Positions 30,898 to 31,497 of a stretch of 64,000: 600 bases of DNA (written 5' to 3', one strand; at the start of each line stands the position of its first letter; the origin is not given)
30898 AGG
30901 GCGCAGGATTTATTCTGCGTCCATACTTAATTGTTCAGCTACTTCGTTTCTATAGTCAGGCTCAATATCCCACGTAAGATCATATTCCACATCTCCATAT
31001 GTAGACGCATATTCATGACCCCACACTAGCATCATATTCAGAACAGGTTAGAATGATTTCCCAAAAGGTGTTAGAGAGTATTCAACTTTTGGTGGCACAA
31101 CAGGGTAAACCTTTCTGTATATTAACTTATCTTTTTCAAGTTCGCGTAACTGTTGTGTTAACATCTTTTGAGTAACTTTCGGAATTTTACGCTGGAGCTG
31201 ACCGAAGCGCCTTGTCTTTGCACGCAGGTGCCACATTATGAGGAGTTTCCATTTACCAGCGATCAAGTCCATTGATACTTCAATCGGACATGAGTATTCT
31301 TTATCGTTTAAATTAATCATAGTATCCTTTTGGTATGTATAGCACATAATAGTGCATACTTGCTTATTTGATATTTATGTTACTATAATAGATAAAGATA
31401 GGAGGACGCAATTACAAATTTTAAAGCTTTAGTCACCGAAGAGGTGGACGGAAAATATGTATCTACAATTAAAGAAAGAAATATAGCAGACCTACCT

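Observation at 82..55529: Eight to nine conserved genes each carry a single in-frame stop (TAA, TAG and TGA) with almost no frameshifts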

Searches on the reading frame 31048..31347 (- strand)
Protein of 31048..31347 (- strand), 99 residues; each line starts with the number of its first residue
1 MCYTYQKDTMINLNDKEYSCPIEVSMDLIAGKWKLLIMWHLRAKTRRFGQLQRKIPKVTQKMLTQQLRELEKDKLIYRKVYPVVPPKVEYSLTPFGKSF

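Call 37: list_cluster_members(proteins=[P0001, window:37969-39759:-, window:31048-31347:-, window:11251-11691:-, window:12458-13507:+, window:32909-33745:+, window:3196-5604:-, window:45745-48093:+])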
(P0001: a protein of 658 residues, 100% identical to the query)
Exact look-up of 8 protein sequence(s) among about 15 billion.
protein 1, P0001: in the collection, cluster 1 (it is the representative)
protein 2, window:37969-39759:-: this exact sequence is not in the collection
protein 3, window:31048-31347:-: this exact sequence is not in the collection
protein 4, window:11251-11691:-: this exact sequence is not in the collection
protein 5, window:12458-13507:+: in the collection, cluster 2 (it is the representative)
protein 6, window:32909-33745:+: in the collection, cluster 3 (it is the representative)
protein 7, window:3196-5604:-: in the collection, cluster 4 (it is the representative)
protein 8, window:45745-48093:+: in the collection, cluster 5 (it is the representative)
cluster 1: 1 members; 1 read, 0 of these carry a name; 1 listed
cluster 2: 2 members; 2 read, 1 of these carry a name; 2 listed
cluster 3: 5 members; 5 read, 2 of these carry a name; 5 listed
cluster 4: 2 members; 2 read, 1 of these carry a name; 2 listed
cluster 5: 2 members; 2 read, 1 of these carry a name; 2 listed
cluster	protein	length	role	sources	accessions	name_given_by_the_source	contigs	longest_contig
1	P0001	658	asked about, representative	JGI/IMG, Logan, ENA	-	-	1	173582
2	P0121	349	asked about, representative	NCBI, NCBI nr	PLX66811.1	MAG: hypothetical protein C0603_11475 [Denitrovibrio sp.]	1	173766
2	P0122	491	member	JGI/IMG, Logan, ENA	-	-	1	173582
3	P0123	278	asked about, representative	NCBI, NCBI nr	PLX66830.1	MAG: hypothetical protein C0603_11575 [Denitrovibrio sp.]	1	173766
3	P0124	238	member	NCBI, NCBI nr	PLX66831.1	MAG: hypothetical protein C0603_11580 [Denitrovibrio sp.]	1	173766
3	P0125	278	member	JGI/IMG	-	-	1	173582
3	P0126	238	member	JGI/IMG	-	-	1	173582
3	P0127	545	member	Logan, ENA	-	-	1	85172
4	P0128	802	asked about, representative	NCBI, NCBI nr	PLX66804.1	MAG: ATP-dependent Clp protease ATP-binding protein ClpC [Denitrovibrio sp.]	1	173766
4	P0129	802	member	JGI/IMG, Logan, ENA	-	-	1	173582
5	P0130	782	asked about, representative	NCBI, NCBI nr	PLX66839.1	MAG: type I DNA topoisomerase [Denitrovibrio sp.]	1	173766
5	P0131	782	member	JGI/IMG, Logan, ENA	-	-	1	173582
